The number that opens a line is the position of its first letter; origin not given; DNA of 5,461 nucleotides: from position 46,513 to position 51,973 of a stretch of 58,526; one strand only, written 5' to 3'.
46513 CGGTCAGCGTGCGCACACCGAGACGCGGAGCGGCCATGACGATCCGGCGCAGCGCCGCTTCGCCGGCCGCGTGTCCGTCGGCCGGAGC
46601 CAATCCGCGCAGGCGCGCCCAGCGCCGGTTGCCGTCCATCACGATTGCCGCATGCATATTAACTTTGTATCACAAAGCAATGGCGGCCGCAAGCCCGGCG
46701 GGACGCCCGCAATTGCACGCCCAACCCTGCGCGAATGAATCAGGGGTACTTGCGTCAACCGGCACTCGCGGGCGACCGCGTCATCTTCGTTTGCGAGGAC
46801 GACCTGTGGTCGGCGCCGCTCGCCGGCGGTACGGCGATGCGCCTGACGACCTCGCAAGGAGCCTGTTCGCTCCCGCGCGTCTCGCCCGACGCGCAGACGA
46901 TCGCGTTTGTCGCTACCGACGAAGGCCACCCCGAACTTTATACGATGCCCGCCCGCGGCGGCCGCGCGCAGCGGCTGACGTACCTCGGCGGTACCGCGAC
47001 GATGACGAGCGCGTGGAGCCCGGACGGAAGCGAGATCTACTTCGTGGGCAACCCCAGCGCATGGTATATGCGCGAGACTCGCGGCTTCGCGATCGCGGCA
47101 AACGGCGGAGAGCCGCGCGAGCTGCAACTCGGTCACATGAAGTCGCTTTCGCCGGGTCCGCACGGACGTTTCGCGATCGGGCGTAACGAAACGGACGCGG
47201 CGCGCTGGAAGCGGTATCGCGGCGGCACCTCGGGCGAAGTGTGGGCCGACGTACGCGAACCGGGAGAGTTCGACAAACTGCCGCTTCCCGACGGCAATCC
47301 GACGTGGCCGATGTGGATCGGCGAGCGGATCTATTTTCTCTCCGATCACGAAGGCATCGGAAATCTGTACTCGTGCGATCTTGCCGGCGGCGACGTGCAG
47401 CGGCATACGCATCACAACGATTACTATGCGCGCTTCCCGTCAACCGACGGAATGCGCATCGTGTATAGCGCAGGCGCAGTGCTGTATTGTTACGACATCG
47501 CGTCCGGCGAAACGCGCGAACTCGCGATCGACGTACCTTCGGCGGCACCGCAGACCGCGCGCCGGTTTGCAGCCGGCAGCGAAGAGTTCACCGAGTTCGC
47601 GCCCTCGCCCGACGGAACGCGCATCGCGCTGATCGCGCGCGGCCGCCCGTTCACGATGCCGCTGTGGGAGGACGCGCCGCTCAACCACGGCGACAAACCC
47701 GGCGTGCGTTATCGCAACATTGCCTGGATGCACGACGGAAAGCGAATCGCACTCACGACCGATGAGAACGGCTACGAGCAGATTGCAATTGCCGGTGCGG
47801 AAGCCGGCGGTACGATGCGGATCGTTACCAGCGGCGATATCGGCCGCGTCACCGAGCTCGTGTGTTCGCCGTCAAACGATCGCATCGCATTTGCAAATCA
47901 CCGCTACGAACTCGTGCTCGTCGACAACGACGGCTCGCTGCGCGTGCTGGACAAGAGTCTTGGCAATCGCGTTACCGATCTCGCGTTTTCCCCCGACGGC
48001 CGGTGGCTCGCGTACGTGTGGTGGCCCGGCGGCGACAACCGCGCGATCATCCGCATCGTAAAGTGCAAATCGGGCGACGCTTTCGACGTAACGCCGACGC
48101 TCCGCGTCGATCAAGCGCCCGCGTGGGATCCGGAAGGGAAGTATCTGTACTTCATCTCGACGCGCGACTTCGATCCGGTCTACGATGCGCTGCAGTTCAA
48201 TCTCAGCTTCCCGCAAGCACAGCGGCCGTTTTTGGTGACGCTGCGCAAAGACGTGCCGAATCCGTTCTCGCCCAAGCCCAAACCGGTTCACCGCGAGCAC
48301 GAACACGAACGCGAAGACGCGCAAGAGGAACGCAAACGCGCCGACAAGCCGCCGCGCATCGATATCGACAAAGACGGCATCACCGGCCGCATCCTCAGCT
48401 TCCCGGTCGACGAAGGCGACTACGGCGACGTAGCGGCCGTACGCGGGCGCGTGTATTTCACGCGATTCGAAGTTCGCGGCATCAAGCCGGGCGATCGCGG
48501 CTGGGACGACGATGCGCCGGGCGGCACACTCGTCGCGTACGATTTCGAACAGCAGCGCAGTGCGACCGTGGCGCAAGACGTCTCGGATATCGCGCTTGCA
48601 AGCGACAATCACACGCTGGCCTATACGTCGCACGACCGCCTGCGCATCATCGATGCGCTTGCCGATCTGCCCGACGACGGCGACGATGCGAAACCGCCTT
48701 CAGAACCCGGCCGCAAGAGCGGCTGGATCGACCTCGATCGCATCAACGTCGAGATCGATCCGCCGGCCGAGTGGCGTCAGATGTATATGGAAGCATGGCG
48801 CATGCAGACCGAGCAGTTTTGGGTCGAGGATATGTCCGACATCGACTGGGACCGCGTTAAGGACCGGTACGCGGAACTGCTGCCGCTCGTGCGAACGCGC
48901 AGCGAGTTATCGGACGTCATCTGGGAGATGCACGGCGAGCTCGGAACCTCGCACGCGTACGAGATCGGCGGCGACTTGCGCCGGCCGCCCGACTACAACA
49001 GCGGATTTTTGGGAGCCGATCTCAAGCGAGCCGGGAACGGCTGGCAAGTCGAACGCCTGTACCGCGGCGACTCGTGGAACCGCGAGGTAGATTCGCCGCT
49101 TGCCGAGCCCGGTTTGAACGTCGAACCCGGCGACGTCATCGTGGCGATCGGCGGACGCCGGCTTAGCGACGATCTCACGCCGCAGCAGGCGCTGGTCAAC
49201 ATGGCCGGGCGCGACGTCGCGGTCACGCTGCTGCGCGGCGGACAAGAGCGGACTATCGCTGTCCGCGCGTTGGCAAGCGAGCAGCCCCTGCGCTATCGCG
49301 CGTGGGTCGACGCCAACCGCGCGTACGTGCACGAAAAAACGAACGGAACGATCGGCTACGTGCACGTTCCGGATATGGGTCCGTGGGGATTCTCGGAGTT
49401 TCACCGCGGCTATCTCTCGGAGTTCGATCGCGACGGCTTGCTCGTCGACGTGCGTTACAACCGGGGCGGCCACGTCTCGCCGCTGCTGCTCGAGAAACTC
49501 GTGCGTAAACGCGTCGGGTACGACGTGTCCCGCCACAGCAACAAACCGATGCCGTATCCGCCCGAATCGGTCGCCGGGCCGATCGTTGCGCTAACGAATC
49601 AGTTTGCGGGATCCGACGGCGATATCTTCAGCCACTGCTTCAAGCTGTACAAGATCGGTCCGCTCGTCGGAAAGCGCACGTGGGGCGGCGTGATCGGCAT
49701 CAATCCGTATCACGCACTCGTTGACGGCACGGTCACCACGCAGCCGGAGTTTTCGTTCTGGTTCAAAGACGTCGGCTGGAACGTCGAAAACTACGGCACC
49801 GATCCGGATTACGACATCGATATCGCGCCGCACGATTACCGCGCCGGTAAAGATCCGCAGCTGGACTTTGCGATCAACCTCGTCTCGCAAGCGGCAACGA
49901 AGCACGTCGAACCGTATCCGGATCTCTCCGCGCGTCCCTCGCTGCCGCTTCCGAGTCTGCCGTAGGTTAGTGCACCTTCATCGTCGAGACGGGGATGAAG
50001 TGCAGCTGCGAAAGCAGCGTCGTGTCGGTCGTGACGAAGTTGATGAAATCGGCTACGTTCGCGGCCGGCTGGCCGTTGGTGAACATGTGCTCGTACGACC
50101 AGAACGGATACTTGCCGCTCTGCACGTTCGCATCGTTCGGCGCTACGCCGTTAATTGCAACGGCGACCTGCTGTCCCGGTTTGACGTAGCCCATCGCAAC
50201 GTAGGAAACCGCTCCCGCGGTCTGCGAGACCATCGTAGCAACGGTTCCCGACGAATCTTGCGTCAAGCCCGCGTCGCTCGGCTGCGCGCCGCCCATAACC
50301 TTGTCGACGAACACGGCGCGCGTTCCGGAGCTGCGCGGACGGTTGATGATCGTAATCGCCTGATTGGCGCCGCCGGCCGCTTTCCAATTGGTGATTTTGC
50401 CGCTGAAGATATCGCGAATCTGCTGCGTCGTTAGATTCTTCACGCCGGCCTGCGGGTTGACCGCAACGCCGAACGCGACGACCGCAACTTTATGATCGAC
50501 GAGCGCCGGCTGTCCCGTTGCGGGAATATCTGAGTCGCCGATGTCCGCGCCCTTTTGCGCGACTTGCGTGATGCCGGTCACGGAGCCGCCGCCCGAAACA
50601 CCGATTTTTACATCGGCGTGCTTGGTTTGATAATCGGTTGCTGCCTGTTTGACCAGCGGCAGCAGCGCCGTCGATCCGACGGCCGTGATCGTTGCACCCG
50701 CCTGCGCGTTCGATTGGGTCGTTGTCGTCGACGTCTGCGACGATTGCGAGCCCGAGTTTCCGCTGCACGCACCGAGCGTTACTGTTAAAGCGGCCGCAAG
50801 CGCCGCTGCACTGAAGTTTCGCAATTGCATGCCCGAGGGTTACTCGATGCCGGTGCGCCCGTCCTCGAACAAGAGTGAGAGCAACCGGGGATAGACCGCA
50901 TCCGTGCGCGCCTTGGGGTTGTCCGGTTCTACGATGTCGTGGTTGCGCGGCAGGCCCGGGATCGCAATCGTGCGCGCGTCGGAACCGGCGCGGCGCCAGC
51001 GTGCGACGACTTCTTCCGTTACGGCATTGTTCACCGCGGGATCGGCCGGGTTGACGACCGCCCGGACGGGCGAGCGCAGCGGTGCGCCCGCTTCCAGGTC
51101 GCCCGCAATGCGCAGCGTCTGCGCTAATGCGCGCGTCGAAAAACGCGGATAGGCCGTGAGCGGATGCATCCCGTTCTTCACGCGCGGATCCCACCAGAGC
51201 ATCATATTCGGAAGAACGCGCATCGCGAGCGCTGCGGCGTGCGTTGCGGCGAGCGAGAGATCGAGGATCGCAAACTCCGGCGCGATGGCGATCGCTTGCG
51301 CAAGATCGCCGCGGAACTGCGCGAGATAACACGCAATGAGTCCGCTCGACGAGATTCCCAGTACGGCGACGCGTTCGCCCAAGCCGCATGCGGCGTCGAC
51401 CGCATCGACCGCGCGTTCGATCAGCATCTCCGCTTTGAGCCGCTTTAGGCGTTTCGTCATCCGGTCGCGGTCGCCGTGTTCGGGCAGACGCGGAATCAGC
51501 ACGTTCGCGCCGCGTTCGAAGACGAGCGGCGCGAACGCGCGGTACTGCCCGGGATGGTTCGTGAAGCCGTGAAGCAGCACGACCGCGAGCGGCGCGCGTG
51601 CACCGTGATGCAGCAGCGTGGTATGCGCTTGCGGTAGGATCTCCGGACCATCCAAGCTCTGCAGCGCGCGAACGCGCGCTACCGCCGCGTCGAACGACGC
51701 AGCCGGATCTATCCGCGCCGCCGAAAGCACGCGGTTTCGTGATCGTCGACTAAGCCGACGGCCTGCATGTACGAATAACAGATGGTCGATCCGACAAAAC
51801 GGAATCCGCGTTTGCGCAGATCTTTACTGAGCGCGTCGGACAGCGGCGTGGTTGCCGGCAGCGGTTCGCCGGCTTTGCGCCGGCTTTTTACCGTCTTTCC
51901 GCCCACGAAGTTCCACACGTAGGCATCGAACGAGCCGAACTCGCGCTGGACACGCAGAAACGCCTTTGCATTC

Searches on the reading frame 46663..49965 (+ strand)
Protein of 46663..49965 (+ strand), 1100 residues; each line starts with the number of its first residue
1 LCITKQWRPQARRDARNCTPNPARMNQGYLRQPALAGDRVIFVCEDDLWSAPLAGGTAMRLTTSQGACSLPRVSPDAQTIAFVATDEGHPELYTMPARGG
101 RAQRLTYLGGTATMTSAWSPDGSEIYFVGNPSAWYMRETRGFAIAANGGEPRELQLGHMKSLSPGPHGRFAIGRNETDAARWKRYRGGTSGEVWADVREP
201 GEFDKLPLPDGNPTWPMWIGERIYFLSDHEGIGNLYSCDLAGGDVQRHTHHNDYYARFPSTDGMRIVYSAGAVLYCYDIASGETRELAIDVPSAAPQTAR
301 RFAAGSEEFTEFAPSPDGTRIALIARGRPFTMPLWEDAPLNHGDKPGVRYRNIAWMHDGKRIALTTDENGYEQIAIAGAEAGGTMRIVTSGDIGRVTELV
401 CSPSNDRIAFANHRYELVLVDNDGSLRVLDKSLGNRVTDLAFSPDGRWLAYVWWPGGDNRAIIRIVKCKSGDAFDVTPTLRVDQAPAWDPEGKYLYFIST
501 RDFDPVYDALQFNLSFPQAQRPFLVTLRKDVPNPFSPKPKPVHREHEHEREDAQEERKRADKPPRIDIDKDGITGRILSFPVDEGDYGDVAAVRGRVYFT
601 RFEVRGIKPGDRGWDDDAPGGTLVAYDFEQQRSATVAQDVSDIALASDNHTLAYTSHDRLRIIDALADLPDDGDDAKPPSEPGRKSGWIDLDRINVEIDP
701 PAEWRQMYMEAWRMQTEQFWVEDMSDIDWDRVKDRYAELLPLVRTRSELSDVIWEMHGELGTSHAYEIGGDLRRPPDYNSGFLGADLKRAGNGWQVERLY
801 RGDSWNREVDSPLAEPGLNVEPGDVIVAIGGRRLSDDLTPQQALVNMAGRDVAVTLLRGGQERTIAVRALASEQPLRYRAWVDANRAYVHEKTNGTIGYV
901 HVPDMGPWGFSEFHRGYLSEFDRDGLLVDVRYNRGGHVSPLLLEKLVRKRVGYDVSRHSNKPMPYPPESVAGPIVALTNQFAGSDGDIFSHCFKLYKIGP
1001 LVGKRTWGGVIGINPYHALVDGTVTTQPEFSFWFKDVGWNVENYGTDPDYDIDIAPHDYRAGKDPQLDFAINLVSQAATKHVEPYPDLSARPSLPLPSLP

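Call 74: search_protein_families(library=pfam, proteins=[window:46663-49965:+], max_evalue=0.00001)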
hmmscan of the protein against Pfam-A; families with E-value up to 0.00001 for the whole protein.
window:46663-49965:+ (1100 aa): 6 families
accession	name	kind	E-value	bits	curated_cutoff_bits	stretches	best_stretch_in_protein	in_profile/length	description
PF14684.11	Tricorn_C1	-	8.2e-24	83.7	24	1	700-758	1-59/59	Tricorn protease C1 domain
PF03572.23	Peptidase_S41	-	2.4e-23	82.9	24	1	897-1051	2-164/165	Peptidase family S41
PF14685.13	PDZ_Tricorn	-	3.3e-23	81.9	25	1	781-867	1-88/88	Tricorn protease PDZ domain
PF07676.18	PD40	-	1e-20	73.5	20.9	0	483-507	11-34/38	WD40-like Beta Propeller Repeat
PF25174.1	Beta-prop_THOC3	-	4.1e-08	33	305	1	306-496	88-270/272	THOC3 beta-propeller domain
PF00930.27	DPPIV_N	-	7.4e-06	25.4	22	0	47-84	24-61/354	Dipeptidyl peptidase IV (DPP IV) N-terminal region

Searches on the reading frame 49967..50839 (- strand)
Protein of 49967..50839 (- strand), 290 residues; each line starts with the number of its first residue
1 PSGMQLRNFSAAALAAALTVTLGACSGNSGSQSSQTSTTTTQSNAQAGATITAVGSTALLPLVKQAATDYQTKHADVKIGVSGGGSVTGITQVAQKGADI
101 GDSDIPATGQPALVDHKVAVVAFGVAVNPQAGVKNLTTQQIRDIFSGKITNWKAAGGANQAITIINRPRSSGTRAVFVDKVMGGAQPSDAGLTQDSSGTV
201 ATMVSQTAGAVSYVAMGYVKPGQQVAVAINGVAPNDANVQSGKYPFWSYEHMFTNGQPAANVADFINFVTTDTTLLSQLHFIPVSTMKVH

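Call 74: search_protein_families(library=pfam, proteins=[window:49967-50839:-], max_evalue=0.00001)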
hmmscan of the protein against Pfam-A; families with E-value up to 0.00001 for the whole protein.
window:49967-50839:- (290 aa): 2 families
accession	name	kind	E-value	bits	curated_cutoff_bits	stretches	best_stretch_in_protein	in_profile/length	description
PF12849.12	PBP_like_2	-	4.6e-37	128.7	27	1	41-272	2-266/267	PBP superfamily domain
PF12727.12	PBP_like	-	1.5e-10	41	27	1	69-212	3-148/193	PBP superfamily domain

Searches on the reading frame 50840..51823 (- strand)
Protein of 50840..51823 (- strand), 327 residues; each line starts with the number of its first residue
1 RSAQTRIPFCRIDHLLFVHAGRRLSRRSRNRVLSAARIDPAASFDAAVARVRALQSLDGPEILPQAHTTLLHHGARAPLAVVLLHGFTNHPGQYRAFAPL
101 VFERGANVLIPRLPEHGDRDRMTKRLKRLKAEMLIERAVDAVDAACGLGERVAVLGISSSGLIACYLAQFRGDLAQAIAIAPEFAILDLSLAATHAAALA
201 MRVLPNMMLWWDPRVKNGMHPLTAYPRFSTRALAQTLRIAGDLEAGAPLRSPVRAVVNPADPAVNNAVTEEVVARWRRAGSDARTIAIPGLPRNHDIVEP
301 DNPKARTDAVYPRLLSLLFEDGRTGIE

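Call 74: search_protein_families(library=pfam, proteins=[window:50840-51823:-], max_evalue=0.00001)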
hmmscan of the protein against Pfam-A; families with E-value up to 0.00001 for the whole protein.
window:50840-51823:- (327 aa): 2 families
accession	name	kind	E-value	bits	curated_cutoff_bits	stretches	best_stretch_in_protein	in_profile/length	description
PF12697.13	Abhydrolase_6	-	9.8e-12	46.4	26.3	1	81-290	1-201/217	Alpha/beta hydrolase family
PF12146.15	Hydrolase_4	-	1.8e-07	31.2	27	1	80-238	6-164/239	Serine aminopeptidase, S33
